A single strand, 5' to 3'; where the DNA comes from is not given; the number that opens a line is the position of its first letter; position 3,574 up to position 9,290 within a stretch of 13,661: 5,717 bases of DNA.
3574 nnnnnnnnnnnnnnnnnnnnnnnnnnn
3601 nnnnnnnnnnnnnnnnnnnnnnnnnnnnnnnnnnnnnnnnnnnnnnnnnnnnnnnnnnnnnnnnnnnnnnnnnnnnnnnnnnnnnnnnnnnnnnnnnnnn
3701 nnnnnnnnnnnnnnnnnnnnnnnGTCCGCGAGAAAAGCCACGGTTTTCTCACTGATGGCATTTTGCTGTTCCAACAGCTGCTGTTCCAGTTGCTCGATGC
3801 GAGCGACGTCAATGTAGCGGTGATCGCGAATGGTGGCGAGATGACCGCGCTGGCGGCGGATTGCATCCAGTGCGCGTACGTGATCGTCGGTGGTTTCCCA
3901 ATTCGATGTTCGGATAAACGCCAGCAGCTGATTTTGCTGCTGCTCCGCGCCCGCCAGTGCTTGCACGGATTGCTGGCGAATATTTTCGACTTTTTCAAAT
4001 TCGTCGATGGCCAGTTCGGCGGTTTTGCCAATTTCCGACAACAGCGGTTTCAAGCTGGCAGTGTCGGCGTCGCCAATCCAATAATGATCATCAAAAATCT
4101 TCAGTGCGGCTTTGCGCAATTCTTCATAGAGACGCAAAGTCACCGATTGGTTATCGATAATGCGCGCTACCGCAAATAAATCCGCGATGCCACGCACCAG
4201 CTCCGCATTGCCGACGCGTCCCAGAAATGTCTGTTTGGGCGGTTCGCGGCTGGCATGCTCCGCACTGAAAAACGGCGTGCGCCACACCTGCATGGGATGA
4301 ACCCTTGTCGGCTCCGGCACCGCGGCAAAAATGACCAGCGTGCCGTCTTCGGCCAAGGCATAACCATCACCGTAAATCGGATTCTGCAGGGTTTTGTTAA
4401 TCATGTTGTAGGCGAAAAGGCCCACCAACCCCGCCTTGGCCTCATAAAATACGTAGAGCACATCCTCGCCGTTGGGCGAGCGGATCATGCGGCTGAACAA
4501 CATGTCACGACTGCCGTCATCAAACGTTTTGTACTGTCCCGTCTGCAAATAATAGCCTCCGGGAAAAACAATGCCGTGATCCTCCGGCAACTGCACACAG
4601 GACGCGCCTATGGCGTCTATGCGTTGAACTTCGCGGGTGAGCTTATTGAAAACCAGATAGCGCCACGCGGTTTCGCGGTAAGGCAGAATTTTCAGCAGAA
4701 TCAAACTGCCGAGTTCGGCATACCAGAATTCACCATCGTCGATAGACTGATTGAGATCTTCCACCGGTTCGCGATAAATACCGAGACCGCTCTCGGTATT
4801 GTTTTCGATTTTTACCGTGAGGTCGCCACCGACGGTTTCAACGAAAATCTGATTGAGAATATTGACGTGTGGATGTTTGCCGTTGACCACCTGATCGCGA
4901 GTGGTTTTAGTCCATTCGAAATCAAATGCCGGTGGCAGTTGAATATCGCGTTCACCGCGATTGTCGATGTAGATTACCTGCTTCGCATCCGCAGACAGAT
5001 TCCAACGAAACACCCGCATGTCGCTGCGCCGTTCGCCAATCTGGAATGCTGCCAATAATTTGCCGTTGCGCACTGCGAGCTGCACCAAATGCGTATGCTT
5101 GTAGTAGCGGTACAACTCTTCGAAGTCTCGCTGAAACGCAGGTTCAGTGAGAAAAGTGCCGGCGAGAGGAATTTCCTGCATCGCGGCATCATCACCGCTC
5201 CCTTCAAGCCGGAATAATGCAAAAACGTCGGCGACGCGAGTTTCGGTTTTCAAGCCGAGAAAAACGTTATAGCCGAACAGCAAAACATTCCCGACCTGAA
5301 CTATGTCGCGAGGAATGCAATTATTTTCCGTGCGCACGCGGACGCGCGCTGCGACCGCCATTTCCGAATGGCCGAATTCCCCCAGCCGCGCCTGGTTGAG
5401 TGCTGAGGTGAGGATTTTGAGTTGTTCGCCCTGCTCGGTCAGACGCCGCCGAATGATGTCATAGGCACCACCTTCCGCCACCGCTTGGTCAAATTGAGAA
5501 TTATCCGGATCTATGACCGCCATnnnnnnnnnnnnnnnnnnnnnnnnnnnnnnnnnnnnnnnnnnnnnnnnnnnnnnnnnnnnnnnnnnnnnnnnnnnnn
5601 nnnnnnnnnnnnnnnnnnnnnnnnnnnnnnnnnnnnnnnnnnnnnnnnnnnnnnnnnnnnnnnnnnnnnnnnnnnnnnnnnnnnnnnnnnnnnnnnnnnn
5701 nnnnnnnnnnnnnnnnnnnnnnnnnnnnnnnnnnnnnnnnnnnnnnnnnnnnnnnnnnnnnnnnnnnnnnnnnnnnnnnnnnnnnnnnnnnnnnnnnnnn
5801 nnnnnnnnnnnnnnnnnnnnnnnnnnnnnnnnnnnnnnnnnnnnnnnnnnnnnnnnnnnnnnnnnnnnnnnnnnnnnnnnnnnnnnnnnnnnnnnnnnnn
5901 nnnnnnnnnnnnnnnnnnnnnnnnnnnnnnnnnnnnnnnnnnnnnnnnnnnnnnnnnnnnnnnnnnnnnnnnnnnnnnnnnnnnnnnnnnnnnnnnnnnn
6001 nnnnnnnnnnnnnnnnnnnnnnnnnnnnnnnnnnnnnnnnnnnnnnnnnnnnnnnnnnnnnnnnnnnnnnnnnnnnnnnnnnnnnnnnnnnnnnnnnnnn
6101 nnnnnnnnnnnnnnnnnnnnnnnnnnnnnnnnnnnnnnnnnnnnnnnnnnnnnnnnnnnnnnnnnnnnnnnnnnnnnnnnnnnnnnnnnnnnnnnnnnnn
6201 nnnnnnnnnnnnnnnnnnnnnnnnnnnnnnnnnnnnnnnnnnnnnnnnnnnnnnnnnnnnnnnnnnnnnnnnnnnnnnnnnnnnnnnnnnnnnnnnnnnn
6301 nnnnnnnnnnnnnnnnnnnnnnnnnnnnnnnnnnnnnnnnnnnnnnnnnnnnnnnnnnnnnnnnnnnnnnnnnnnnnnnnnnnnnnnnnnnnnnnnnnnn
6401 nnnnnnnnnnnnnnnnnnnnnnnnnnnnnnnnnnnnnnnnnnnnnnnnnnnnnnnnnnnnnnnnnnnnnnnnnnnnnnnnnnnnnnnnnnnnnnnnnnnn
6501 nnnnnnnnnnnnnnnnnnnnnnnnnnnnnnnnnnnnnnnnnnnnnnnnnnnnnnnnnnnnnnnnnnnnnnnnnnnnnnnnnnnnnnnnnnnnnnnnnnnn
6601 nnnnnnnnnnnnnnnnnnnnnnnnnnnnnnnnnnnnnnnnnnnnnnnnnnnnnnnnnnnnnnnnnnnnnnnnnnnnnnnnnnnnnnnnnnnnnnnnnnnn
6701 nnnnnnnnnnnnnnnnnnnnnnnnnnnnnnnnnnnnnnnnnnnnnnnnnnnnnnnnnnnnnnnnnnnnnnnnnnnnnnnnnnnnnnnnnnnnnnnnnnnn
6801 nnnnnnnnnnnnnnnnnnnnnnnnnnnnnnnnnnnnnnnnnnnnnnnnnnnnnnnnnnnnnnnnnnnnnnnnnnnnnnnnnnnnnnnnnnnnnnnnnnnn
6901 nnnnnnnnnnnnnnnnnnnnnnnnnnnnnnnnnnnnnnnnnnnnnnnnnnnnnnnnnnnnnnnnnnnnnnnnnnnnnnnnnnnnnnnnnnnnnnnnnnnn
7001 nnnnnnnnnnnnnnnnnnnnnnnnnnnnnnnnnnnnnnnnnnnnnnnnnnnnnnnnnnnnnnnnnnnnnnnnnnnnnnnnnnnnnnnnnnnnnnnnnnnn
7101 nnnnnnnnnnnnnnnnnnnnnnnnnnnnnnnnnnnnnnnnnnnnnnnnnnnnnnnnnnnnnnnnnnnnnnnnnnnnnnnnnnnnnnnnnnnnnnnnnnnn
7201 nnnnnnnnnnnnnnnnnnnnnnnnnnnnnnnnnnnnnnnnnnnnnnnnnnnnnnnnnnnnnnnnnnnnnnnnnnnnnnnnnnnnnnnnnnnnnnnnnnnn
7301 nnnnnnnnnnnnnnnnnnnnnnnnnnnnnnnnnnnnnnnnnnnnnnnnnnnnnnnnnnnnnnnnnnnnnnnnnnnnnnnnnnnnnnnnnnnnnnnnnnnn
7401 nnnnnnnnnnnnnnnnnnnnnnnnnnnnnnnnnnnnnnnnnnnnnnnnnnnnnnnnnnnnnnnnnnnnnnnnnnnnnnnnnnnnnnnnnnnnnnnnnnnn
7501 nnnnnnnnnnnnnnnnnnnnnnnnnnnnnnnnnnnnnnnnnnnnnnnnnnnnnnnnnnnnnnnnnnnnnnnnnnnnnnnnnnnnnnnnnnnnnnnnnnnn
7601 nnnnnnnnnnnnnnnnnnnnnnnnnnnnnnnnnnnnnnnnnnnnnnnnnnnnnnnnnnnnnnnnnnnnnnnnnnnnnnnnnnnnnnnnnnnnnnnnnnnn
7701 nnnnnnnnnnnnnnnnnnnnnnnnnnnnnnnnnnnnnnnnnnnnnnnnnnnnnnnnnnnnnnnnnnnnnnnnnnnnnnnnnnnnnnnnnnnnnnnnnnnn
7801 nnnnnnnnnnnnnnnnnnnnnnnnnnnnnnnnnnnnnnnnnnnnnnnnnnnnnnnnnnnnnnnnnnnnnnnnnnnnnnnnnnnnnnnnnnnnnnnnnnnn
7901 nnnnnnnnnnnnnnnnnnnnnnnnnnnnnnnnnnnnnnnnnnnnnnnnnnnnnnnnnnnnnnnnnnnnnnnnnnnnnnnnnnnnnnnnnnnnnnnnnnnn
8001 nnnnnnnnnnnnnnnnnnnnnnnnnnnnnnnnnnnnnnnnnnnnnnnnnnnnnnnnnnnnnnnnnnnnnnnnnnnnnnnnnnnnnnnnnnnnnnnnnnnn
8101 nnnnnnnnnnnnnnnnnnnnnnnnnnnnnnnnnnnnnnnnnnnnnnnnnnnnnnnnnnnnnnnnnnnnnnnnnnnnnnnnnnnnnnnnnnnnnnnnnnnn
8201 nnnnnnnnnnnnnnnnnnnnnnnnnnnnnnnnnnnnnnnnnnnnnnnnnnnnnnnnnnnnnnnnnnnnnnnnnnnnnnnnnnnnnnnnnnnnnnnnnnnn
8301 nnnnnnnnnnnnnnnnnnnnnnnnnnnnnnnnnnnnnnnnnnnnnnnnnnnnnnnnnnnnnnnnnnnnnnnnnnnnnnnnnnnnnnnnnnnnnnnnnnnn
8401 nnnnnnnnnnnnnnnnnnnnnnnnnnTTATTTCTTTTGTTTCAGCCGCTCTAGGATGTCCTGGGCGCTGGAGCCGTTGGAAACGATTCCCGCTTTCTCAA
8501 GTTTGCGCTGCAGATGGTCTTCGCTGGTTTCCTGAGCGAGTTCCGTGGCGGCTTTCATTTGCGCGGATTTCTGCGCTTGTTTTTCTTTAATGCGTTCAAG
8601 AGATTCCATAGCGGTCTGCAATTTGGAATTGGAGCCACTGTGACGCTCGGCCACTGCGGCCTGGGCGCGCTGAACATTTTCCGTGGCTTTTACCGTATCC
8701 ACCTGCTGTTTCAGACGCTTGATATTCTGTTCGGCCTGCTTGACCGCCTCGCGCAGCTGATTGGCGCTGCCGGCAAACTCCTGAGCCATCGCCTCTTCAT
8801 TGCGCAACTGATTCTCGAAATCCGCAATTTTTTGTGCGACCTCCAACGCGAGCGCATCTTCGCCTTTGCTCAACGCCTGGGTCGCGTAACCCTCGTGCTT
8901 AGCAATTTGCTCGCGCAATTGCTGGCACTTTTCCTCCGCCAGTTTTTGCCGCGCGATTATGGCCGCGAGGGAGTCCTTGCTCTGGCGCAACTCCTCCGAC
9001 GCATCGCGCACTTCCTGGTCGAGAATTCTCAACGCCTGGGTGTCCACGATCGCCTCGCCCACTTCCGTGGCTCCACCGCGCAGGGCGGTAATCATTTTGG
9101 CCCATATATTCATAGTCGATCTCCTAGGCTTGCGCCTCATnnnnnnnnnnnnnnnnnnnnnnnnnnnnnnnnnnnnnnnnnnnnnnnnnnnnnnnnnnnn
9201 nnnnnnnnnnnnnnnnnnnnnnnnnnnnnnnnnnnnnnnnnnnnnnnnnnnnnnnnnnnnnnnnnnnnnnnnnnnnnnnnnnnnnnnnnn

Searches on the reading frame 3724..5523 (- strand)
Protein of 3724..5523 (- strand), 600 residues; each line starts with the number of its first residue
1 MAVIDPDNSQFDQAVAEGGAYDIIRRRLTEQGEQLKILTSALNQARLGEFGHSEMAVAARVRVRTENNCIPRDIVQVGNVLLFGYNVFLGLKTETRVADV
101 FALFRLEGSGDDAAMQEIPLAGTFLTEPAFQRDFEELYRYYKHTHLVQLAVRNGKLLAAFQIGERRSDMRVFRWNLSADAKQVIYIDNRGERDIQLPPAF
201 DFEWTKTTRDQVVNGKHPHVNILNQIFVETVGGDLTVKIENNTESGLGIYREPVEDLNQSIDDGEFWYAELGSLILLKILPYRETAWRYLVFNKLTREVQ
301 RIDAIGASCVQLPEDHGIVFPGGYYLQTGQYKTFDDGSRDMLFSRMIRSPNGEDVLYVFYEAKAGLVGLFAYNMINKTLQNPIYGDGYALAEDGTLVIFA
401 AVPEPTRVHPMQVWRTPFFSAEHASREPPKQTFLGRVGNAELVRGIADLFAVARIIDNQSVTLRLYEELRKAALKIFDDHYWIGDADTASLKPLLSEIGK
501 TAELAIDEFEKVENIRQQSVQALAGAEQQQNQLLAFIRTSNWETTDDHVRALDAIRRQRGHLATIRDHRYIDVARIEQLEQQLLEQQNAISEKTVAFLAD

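Call 45: predict_structure(alignment_id=A2)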
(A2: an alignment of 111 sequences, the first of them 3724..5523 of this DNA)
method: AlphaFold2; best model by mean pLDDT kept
length: 600 residues; sequences in the alignment: 111
mean_pLDDT: 79.6   pTM: 0.62
mean pLDDT of the five models: 79.6, 79.4, 78.4, 71.3, 68.5
residues with pLDDT >= 90: 123; 70-90: 367; 50-70: 75; < 50: 35
segments of 3 or more residues with pLDDT < 50: 1-17, 198-201, 304-309, 311-315
pLDDT, mean of each block of 10 residues (from residue 1): 34 47 84 92 83 79 86 90 83 80 86 86 92 90 86 90 85 88 89 66 76 84 86 80 62 79 85 80 84 76 51 52 54 55 75 77 79 71 84 88 83 86 70 68 83 78 79 86 83 91 85 82 87 84 86 92 88 89 91 86
secondary structure, 60 per line:
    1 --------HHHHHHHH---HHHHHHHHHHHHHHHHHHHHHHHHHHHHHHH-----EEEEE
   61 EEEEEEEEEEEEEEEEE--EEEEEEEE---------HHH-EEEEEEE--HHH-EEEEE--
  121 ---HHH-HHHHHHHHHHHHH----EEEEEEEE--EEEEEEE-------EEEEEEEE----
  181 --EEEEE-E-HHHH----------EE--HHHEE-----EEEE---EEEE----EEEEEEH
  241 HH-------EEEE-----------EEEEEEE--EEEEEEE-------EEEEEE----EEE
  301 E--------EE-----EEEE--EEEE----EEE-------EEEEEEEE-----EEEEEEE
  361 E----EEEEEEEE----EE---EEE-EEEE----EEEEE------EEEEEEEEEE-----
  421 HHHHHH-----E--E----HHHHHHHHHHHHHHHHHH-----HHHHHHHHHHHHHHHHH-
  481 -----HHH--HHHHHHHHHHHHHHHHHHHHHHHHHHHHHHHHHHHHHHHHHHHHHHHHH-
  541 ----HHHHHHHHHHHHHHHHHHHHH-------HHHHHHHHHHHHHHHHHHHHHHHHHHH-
elements in order: H9-16 H20-50 E56-77 E80-87 E101-107 E114-118 H128-140 E145-152 E155-161 E169-176 E183-187 H191-194 E219-222 E226-229 E234-239 E250-253 E265-271 E274-280 E288-293 E298-301 E317-320 E323-326 E331-333 E341-348 E354-361 E366-373 E383-385 E387-390 E395-399 E406-415 H421-426 H440-457 H463-479 H491-539 H545-565 H573-599
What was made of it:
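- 4081..5418 (-): Residues 36-481: N-terminal helix (20-50), then a beta-propeller-like domain (strands 56-415), then the first helices. This is Pfam DUF3686. AF2 model, mean pLDDT 79.6, about 27 strands in four-strand groups: call 45.
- Checked: AlphaFold2 predicts strands over 56-415 (call 45).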

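Call 76: fold_search(model_id=the predicted structure, library=pdb)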
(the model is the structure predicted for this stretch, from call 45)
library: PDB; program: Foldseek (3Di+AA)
matches with E <= 10: 861; with E <= 0.001: 96
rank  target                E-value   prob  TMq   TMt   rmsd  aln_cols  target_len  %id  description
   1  4h5j_B                4.8e-06  1.00  0.21  0.32  15.5       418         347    8  Crystal Structure of the Guanine Nucleotide Exchange Factor Sec12 (P64 form) (released 2012-11-07)
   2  8glv_DA               4.8e-06  1.00  0.19  0.04  29.9       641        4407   12  96-nm repeat unit of doublet microtubules from Chlamydomonas reinhardtii flagella (released 2023-05-31)
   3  4ax4                  9.5e-06  0.99  0.17  0.15  26.6       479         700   11  PROLYL OLIGOPEPTIDASE FROM PORCINE BRAIN, H680A MUTANT (released 2012-09-26)
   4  6gmu                  1.6e-05  1.00  0.21  0.31  19.8       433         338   10  Serum paraoxonase-1 by directed evolution with the L69G/H134R/F222S/T332S mutations (released 2019-04-17)
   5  9n73_LI               1.6e-05  0.97  0.17  0.17  31.3       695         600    8  SSU processome maturation and disassembly, State G (released 2025-10-29)
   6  8hmc_B                1.7e-05  1.00  0.21  0.12  16.4       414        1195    9  base module state 1 of Tetrahymena IFT-A (released 2023-06-14)
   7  5o7x_A                2.8e-05  0.97  0.17  0.17  30.0       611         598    9  CRYSTAL STRUCTURE OF S. CEREVISIAE CORE FACTOR AT 3.2A RESOLUTION (released 2017-08-02)
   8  5ods_A                3.7e-05  0.96  0.15  0.16  25.2       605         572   10  Structure of a phosphoprotein-protein complex (released 2018-03-14)
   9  8iyj_e                3.7e-05  0.80  0.10  0.10  26.1       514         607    9  Cryo-EM structure of the 48-nm repeat doublet microtubule from mouse sperm (released 2023-07-05)
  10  5mc6_k                3.9e-05  0.98  0.16  0.21  18.4       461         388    8  Cryo-EM structure of a native ribosome-Ski2-Ski3-Ski8 complex from S. cerevisiae (released 2017-01-18)
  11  5tih_A                5.2e-05  1.00  0.21  0.33  17.8       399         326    8  Structural basis for inhibition of erythrocyte invasion by antibodies to Plasmodium falciparum protein CyRPA (released 2017-03-01)
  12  1bpo_A                5.2e-05  0.97  0.16  0.19  23.2       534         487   10  CLATHRIN HEAVY-CHAIN TERMINAL DOMAIN AND LINKER (released 1998-12-16)
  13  3srg                  5.7e-05  1.00  0.20  0.30  19.3       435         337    9  Serum paraoxonase-1 by directed evolution at pH 6.5 in complex with 2-hydroxyquinoline (released 2012-03-21)
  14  5o3w_C                6.0e-05  0.98  0.16  0.14  27.0       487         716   12  Structural characterization of the fast and promiscuous macrocyclase from plant - PCY1-S562A bound to Presegetalin A1 (released 2018-02-07)
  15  4mlg_G                6.3e-05  1.00  0.22  0.35  17.8       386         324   11  Structure of RS223-Beta-xylosidase (released 2014-09-17)
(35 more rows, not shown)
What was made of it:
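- Checked: Foldseek gives 96 PDB hits at E<=1e-3, all beta-propellers among those listed (call 76).
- Tried and rejected: Foldseek was needed to show the propeller similarity (call 76).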

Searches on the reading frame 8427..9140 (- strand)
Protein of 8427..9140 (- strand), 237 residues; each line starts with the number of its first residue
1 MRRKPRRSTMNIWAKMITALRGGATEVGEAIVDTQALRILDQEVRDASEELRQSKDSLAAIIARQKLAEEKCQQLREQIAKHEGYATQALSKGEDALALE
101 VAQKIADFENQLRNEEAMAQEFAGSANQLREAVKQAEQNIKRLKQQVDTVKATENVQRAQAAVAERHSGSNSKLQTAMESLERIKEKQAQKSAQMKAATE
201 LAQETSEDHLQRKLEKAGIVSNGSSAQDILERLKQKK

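Call 7: search_protein_families(library=pfam, proteins=[window:8427-9140:-], max_evalue=0.01)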
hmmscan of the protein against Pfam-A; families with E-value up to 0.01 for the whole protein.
window:8427-9140:- (237 aa): 1 family
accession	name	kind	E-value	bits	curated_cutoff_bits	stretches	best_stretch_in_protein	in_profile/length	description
PF04012.17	PspA_IM30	-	1.9e-48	165.4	33.9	1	11-236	1-217/220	PspA/IM30 family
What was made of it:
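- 8427..9140 (-): bacB-like PspA/IM30 (ESCRT-III superfamily) protein. Pfam PspA_IM30, E=2e-48: call 7.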

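Call 8: search_protein_families(library=ncbifam, proteins=[window:8427-9140:-], max_evalue=0.01)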
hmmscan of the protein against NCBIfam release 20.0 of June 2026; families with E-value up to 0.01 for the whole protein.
window:8427-9140:- (237 aa): 1 family
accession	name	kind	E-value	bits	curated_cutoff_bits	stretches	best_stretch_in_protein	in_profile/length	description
TIGR02168.1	SMC_prok_B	equivalog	0.0024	15.7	567.35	1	37-231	297-497/1181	chromosome segregation protein SMC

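Call 9: search_protein_families(library=padloc, proteins=[window:8427-9140:-], max_evalue=0.01)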
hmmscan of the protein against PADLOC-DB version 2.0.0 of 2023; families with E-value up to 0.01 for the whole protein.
window:8427-9140:- (237 aa): 8 families
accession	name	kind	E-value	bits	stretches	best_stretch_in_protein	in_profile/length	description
PDLC00513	JetC1|JetC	-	1.7e-05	21.1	1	34-217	640-819/1140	DUF3584 domain; MukB-like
PDLC02740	PbeC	-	0.00023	18.1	1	42-236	316-503/648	PbeC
PDLC03859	LmuB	-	0.00051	17.4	1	33-216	291-470/611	-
PDLC00582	JetC3|JetC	-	0.00055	15.8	1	36-216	792-965/1472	DUF3584 domain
PDLC00551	JetC2|JetC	-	0.0014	14.5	1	34-207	805-977/1365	DUF3584 domain; MukB-like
PDLC00581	JetC3|JetC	-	0.0022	13.9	1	40-208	745-912/1473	DUF3584 domain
PDLC00580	JetC3|JetC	-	0.0051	13.1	1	39-212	295-837/1068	DUF3584 domain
PDLC03865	LmuB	-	0.0082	12.4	1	53-216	520-744/1007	-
